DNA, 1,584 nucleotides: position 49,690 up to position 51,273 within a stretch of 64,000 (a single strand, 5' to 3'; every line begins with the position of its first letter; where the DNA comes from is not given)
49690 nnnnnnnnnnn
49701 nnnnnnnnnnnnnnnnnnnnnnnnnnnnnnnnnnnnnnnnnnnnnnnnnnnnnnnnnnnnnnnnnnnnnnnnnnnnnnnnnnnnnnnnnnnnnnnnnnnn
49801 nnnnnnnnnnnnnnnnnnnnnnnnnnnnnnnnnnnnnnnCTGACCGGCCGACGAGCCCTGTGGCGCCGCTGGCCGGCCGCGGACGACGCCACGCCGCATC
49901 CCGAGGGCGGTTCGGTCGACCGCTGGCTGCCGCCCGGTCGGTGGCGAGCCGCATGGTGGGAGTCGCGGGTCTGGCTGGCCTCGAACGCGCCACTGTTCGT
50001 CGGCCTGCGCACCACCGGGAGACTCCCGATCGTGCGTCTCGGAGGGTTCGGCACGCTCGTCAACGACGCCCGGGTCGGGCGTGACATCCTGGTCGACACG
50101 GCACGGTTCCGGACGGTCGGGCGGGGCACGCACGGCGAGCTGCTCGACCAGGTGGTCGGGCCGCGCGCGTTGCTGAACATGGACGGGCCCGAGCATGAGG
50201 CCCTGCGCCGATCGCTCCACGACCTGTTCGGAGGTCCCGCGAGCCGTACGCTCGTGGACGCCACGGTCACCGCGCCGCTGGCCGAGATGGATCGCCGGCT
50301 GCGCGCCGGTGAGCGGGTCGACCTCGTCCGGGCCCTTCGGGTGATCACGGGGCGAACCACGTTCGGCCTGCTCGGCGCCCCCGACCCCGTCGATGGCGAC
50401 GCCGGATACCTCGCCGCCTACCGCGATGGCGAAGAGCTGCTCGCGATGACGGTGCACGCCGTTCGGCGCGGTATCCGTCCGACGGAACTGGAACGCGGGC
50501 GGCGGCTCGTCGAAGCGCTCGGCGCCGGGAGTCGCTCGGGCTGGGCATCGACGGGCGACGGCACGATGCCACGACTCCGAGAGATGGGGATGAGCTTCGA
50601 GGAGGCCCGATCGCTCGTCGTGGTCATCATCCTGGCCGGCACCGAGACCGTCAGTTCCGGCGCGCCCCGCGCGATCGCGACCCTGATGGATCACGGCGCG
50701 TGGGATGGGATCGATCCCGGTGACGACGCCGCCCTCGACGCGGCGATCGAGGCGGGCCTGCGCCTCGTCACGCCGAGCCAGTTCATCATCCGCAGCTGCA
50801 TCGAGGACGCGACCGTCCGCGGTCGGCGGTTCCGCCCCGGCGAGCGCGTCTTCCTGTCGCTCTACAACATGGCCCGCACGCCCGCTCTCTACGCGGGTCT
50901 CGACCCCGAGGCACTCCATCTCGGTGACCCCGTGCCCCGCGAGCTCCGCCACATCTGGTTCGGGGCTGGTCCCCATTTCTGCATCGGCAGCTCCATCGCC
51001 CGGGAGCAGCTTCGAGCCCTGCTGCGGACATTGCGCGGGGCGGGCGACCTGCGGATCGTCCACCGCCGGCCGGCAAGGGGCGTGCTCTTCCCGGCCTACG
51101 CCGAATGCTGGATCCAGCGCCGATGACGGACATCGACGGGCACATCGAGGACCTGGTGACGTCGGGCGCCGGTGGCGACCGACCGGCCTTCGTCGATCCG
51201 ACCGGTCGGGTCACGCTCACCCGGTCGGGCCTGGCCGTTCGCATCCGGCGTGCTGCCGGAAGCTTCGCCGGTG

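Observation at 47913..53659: OleA/OleC/OleD-like operon without OleB but with a GT2 and a P450: candidate beta-lactone or modified long-chain lipid pathway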

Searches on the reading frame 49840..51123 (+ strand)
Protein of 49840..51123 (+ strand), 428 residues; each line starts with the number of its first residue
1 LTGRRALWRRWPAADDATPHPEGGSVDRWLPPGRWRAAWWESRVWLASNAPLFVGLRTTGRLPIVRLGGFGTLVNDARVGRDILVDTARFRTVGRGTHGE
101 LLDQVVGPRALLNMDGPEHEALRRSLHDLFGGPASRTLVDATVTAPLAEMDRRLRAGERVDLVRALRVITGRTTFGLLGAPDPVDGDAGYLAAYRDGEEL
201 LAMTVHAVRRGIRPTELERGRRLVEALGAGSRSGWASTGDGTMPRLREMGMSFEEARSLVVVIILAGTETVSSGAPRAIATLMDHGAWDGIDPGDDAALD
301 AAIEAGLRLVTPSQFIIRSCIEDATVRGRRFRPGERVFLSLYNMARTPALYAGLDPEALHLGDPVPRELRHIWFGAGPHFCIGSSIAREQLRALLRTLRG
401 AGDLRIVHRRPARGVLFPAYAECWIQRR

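Call 10: search_protein_families(library=pfam, proteins=[window:49840-51123:+], max_evalue=0.01)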
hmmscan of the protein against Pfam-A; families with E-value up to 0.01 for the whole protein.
window:49840-51123:+ (428 aa): 1 family
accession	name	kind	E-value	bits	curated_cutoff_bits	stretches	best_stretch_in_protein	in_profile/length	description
PF00067.27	p450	-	5.2e-15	55.6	22.8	1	299-397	324-427/462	Cytochrome P450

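Call 11: search_protein_families(library=ncbifam, proteins=[window:49840-51123:+], max_evalue=0.01)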
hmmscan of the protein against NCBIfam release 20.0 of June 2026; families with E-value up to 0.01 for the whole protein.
window:49840-51123:+ (428 aa): 7 families
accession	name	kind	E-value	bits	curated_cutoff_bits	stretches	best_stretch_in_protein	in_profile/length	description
TIGR04538.1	P450_cycloAA_1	subfamily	8e-15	54.6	500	1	247-397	206-361/395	cytochrome P450, cyclodipeptide synthase-associated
NF050147.1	aminopyruv_ApyO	equivalog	1.5e-13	50.2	525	1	109-406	78-397/444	RiPP biosynthesis cytochrome P450 ApyO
NF041177.1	Cyp119_Thmprot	equivalog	1.7e-11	43.5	680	1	239-399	184-337/368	cytochrome P450 Cyp119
NF041802.1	P450_SolI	exception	1e-09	37.4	850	1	250-394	247-387/424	solanimycin biosynthesis cytochrome P450 SolI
TIGR04515.1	P450_rel_GT_act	subfamily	9.2e-09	35.1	343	1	75-401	57-358/386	P450-derived glycosyltransferase activator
TIGR04458.1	CYP450_TxtE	equivalog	9.8e-07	27.7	500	1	295-394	272-367/403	4-nitrotryptophan synthase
NF045816.1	PentlenlactSyn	equivalog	0.0001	21.1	700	1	251-406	215-371/396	pentalenolactone synthase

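Call 42: search_solved_structures(query=window:49840-51123:+, max_evalue=1e-8)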
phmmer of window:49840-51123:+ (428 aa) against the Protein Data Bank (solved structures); distinct sequences matched with E-value up to 1e-8: 69 (the best 60 are shown).
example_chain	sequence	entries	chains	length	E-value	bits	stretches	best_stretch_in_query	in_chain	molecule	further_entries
5ex6_C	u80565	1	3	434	3.8e-13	52.3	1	56-407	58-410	Cytochrome P450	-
3tkt_A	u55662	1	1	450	5.7e-13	51.7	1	254-401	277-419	Cytochrome P450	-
8u3n_A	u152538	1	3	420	6.2e-13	51.6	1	81-412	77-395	Cytochrome P450-SU1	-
8u2m_A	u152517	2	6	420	6.2e-13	51.6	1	81-412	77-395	Cytochrome P450-SU1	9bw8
9kpu_A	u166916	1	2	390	6.5e-13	51.5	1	107-407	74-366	Cytochrome P450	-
9kpp_A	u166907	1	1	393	6.6e-13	51.5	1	107-407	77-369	Cytochrome P450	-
7v40_A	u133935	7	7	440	1.1e-12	50.8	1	260-398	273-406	p450tol monooxygenase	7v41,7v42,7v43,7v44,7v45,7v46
1lfk_A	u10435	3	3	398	2.4e-12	49.7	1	110-398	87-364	P450 monooxygenase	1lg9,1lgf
2yoo_A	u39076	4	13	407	2.8e-12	49.4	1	251-411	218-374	P450 HEME-THIOLATE PROTEIN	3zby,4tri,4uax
9w6b_A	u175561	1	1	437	3e-12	49.3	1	111-398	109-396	Cytochrome P450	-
8spp_A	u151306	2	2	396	3.1e-12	49.3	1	263-398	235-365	Cytochrome P450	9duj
9eby_A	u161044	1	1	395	3.1e-12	49.3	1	263-398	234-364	Cytochrome P450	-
9m47_A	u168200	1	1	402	3.4e-12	49.2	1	263-398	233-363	Cytochrome P450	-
8spc_A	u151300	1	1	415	3.6e-12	49.1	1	263-398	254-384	Cytochrome P450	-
7qan_AAA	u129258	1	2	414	4e-12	48.9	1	73-396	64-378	Cytochrome P450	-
8ukz_A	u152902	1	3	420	4.6e-12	48.7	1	81-412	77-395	Cytochrome P450-SU1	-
9lw0_A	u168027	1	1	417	1.9e-11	46.7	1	102-398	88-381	Cytochrome P450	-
7ttb_A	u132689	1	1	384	2.8e-11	46.1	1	71-399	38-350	Putative cytochrome P450 hydroxylase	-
3ejb_B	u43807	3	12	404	2.8e-11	46.1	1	251-398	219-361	Biotin biosynthesis cytochrome P450-like enzyme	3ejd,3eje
3abb_A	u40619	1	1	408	4e-11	45.6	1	245-396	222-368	Cytochrome P450 hydroxylase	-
22yx_A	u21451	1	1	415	6.1e-11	45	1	258-407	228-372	Cytochrome P450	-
6hqw_A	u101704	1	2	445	6.2e-11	45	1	112-398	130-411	Cytochrome P450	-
9u7x_A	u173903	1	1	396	6.8e-11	44.9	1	110-406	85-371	Cytochrome P450 hydroxylase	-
3mgx_A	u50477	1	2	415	7e-11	44.8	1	263-422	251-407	Putative P450 monooxygenase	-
7tto_A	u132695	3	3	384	7.1e-11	44.8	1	71-399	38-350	cytochrome P450 hydroxylase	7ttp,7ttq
7tta_A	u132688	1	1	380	7.4e-11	44.7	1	71-399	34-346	Putative cytochrome P450 hydroxylase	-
3r9b_A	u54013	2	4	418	7.8e-11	44.7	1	100-396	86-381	CYTOCHROME P450 164A2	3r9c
6m7l_A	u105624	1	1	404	8.6e-11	44.5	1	71-399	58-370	Putative cytochrome P450 hydroxylase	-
7di3_A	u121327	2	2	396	8.8e-11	44.5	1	110-406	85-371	Cytochrome P450 hydroxylase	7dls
9u7w_A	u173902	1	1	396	1e-10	44.3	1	110-406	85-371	Cytochrome P450 hydroxylase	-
3p3l_A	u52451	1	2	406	1.6e-10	43.6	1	253-396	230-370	Cytochrome P450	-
3p3o_A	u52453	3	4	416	1.8e-10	43.5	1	253-396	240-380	Cytochrome P450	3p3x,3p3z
3cv8_A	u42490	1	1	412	1.8e-10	43.4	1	107-399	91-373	Cytochrome P450-SU1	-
2zbx_A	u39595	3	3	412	2e-10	43.3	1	107-399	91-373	Cytochrome P450-SU1 | Vitamin D3 dihydroxylase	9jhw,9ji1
2zby_A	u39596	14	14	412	2e-10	43.3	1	107-399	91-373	Cytochrome P450-SU1 | Vitamin D3 dihydroxylase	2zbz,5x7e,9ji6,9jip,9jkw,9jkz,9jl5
5l90_A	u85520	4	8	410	2e-10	43.3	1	251-397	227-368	Cytochrome P450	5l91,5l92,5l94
3cv9_A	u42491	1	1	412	2e-10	43.3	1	107-399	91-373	Cytochrome P450-SU1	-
6gk5_A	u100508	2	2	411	2.9e-10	42.8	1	248-397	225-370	Cytochrome P450 CYP267B1 protein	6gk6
7y97_A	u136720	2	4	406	3.8e-10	42.4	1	260-398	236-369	Cytochrome P450 monooxygenase YjiB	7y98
2z36_A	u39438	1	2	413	6e-10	41.7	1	108-399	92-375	Cytochrome P450 type compactin 3'',4''-hydroxylase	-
4l0e_A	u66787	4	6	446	6.1e-10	41.7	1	263-399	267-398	P450 monooxygenase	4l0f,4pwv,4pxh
5cje_A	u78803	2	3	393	8.6e-10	41.2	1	248-399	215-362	Cytochrome P450 hydroxylase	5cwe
4yzr_A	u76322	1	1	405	9.5e-10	41.1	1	251-392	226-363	Polyketide biosynthesis cytochrome P450 PksS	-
6gmf_A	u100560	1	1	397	1.2e-09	40.8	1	255-408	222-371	Putative cytochrome P450 hydroxylase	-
6bld_A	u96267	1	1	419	1.8e-09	40.1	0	107-396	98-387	Cytochrome P450 268A2 Cyp268A2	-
7y9o_A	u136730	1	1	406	2.2e-09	39.9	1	260-398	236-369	Cytochrome P450 monooxygenase YjiB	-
6f85_A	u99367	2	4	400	2.2e-09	39.9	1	76-400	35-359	Cytochrome P450 CYP260A1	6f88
1cpt_A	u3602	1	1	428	2.3e-09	39.8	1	259-396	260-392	CYTOCHROME P450-TERP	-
8eul_A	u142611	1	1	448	2.6e-09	39.7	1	259-396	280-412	Cytochrome P450-terp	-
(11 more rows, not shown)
